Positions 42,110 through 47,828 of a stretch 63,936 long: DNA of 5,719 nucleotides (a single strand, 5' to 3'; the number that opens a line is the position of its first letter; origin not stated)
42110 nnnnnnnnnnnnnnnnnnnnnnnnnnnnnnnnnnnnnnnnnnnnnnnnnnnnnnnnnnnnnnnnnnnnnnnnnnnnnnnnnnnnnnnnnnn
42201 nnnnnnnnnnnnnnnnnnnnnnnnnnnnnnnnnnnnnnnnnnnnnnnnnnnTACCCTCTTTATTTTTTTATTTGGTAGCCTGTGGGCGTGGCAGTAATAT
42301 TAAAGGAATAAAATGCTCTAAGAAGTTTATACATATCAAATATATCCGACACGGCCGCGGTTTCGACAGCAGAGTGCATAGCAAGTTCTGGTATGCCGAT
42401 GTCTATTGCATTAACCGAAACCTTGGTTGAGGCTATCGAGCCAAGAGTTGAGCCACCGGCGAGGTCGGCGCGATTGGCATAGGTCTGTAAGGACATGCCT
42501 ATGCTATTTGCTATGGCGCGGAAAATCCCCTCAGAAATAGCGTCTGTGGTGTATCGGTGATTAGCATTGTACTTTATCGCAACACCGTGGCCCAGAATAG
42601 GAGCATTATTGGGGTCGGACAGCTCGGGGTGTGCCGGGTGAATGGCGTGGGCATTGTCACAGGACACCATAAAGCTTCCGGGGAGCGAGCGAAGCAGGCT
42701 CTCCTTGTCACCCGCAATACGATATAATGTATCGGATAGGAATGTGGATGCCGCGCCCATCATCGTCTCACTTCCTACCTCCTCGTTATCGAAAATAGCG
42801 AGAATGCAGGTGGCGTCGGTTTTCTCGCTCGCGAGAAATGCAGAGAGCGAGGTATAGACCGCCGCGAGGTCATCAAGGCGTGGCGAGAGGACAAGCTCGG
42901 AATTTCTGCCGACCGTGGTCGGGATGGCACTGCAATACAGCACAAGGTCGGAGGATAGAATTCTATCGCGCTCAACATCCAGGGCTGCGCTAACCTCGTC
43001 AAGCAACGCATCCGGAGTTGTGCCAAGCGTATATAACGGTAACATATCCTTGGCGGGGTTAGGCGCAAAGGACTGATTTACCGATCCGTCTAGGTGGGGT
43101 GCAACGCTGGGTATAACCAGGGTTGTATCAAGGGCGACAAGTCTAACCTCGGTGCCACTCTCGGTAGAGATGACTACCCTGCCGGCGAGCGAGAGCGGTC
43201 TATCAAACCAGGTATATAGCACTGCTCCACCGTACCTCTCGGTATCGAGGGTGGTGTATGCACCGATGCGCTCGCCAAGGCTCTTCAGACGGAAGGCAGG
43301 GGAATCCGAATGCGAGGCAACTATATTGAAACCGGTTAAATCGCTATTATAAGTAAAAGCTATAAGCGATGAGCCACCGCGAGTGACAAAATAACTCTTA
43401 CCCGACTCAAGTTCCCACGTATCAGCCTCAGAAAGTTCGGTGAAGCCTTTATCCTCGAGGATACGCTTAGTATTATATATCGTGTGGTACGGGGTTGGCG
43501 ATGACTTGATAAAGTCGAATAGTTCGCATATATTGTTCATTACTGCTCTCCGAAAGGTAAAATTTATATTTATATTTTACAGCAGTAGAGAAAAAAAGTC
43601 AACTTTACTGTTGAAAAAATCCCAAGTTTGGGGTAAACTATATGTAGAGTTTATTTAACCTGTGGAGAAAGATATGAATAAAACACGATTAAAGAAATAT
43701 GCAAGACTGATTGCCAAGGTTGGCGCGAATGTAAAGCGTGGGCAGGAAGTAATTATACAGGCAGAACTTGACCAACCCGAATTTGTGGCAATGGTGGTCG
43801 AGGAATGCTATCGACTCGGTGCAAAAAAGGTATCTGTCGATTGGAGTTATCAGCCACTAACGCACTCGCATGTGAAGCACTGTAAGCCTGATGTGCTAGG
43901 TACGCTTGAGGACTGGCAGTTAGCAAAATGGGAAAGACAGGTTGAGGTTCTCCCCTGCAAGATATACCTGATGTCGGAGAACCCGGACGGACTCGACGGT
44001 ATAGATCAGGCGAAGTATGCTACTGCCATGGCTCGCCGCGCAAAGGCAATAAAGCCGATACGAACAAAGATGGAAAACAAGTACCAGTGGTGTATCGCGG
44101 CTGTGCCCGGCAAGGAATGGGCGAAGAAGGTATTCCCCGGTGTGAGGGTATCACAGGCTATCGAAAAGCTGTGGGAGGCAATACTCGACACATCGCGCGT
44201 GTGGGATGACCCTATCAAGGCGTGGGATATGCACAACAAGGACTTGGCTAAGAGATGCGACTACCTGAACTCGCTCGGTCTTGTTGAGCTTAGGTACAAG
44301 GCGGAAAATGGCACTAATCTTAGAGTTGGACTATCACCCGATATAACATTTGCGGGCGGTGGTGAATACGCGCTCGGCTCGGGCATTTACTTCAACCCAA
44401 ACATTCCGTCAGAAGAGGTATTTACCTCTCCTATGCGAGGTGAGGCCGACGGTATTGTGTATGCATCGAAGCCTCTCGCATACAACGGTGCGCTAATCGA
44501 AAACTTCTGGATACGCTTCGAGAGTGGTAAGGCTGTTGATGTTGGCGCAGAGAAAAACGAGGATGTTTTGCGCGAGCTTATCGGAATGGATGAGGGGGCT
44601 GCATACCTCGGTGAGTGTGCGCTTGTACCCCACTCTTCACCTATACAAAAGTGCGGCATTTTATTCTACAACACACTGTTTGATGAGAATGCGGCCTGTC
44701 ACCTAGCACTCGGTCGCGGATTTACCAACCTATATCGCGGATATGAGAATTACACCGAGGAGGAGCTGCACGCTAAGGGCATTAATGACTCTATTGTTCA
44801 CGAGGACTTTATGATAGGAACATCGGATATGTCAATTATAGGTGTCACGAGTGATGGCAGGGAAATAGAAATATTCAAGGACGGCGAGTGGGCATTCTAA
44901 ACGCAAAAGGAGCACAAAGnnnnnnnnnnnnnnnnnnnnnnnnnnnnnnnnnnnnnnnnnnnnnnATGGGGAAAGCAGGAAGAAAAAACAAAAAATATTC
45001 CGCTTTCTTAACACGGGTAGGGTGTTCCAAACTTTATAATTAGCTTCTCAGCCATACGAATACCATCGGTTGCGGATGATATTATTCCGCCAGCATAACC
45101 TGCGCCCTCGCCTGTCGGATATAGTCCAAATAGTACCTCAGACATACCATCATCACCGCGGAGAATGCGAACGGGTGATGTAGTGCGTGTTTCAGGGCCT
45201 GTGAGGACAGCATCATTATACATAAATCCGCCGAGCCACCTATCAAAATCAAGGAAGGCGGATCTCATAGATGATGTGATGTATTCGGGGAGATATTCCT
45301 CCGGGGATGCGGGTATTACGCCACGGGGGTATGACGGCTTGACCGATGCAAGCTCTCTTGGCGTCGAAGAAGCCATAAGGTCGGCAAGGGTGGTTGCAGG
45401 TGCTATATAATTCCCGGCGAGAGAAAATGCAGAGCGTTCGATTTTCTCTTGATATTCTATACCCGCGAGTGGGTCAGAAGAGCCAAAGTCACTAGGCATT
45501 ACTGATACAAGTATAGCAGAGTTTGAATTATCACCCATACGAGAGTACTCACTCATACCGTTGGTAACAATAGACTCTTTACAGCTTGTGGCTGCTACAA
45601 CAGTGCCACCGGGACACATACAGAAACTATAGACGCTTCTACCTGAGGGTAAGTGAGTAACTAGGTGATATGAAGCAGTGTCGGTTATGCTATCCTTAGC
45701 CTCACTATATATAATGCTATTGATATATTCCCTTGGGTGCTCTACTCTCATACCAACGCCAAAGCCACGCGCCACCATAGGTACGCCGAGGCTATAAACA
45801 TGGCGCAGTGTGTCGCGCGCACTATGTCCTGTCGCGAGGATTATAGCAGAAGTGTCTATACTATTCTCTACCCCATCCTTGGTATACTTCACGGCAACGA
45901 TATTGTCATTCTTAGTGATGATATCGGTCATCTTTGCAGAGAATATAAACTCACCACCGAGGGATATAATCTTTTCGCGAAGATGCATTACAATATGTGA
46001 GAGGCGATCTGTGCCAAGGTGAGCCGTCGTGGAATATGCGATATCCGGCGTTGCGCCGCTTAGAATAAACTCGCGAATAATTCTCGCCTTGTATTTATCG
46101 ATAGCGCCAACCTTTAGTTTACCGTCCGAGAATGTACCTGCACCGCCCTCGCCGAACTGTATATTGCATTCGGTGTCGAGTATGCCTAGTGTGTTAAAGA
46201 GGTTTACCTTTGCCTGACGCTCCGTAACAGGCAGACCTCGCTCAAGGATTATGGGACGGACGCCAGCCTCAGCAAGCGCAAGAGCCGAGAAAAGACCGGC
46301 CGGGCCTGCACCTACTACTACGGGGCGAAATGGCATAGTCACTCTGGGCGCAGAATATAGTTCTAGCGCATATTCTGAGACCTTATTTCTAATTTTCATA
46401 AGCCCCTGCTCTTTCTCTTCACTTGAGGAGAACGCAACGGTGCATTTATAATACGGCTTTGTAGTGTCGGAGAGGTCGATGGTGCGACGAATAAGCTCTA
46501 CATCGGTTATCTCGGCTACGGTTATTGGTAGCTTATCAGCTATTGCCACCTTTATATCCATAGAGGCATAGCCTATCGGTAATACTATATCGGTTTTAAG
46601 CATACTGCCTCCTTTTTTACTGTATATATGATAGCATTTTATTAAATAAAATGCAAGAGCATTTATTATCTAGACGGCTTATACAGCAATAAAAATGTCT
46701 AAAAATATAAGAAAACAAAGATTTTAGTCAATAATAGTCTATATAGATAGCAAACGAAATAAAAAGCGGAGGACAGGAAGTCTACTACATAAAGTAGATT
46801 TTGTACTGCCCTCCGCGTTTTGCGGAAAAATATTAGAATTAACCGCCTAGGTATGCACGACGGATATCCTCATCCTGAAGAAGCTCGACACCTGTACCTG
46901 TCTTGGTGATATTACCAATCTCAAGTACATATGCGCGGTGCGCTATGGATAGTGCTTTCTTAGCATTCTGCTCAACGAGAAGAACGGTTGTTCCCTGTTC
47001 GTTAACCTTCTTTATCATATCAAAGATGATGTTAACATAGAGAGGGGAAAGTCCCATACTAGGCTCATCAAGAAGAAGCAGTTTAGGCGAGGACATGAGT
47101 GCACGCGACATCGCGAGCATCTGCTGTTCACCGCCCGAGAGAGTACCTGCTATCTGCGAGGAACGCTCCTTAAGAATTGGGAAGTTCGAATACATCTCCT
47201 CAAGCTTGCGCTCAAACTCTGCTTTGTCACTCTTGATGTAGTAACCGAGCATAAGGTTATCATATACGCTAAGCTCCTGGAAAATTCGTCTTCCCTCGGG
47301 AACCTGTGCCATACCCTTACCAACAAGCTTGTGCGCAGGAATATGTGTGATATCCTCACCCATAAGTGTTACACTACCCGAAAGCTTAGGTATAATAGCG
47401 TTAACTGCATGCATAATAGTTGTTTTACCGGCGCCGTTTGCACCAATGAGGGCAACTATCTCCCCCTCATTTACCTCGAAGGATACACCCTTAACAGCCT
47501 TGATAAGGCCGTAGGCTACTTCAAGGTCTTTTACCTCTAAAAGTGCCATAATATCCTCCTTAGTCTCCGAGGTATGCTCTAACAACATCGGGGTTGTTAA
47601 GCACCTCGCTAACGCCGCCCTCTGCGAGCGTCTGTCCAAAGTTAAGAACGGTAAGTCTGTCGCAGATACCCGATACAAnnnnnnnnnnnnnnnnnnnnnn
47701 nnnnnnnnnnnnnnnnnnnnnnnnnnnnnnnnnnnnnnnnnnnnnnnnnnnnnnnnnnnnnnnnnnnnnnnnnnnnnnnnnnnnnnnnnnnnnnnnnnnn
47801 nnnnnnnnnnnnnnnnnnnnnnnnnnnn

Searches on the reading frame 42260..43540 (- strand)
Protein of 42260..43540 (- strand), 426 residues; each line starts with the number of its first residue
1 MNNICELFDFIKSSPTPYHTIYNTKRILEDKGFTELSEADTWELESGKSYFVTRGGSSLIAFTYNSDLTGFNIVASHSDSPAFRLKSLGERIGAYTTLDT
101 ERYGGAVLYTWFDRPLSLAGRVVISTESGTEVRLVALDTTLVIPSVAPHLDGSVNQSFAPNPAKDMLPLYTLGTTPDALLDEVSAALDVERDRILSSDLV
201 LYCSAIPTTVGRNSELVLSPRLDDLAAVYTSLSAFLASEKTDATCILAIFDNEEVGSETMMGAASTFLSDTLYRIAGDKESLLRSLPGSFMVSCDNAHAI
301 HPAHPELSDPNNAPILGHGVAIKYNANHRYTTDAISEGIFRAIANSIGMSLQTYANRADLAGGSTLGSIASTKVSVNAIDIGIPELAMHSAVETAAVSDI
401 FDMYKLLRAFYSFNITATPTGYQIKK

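Call 9: search_protein_families(library=pfam, proteins=[window:42260-43540:-], max_evalue=0.001)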
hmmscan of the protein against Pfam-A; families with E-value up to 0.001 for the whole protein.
window:42260-43540:- (426 aa): 2 families
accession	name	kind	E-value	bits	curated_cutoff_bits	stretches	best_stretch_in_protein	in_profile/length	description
PF02127.20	Peptidase_M18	-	4.3e-105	352.5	24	1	10-411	1-432/432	Aminopeptidase I zinc metalloprotease (M18)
PF05343.19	Peptidase_M42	-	3.6e-08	33.2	23.2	1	307-406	198-292/292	M42 glutamyl aminopeptidase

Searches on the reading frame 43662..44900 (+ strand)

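Call 9: search_protein_families(library=pfam, proteins=[window:43662-44900:+], max_evalue=0.001)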
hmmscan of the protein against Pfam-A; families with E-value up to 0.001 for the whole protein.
window:43662-44900:+ (412 aa): 1 family
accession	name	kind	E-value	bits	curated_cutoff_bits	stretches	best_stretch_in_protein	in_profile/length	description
PF02073.20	Peptidase_M29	-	1.2e-152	508.9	27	1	7-410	2-406/406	Thermophilic metalloprotease (M29)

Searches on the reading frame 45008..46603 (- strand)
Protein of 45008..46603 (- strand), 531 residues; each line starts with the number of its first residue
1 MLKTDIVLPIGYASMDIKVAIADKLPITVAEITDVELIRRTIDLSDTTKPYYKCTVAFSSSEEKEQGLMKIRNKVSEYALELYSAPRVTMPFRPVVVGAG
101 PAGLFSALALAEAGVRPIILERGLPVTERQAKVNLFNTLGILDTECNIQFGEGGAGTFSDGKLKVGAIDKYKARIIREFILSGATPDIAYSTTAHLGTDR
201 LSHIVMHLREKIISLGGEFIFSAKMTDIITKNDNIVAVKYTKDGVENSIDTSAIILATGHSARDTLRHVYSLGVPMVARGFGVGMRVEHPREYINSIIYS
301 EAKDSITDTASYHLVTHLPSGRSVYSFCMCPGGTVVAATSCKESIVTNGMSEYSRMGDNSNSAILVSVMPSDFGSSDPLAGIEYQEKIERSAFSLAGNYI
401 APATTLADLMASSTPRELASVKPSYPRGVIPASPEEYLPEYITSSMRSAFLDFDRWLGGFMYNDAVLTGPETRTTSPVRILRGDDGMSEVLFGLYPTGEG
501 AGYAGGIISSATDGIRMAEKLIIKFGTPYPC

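Call 9: search_protein_families(library=pfam, proteins=[window:45008-46603:-], max_evalue=0.001)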
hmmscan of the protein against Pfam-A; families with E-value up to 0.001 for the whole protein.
window:45008-46603:- (531 aa): 7 families
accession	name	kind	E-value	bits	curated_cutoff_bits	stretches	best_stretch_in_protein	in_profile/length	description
PF21688.3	FAD-depend_C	-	5.2e-65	219.8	27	1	281-474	2-197/197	FAD-dependent protein, C-terminal domain-like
PF01266.30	DAO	-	1.5e-11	44.9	27.9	1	205-317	152-260/353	FAD dependent oxidoreductase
PF00890.30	FAD_binding_2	-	5.9e-07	29.5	20.4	1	95-123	3-31/414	FAD binding domain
PF07992.20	Pyr_redox_2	-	1.4e-06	28.4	26.1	1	95-264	4-113/291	Pyridine nucleotide-disulphide oxidoreductase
PF03486.20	HI0933_like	-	4.3e-06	26.8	50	1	95-261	4-165/244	HI0933-like protein Rossmann domain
PF01494.25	FAD_binding_3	-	9.6e-06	25.5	22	1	95-133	5-44/349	FAD binding domain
PF13738.12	Pyr_redox_3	-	2.8e-05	23.9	30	1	95-124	1-31/305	Pyridine nucleotide-disulphide oxidoreductase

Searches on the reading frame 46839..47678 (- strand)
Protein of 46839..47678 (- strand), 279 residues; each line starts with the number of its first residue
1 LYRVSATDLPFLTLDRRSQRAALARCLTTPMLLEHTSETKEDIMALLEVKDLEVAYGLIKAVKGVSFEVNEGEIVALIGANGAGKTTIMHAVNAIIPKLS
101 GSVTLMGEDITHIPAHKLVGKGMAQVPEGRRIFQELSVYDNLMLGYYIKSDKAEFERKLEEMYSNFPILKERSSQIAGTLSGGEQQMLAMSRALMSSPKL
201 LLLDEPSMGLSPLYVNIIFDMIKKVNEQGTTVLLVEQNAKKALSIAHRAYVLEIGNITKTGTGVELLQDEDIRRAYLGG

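Call 9: search_protein_families(library=pfam, proteins=[window:46839-47678:-], max_evalue=0.001)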
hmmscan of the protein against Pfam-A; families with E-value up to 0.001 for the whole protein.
window:46839-47678:- (279 aa): 5 families
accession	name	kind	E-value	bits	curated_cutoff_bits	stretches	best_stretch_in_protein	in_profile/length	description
PF00005.33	ABC_tran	-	2.4e-30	106.3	25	1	62-207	1-136/137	ABC transporter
PF13304.12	AAA_21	-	1.1e-09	39.3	27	1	178-234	236-295/304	AAA domain, putative AbiEii toxin, Type IV TA system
PF02463.25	SMC_N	-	4e-06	26.9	40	1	73-228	25-189/220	RecF/RecN/SMC N terminal domain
PF13555.12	AAA_29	-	0.00016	21.8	27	1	64-96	14-46/61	P-loop containing region of AAA domain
PF13604.12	AAA_30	-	0.0004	20.6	27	0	73-105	19-51/191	AAA domain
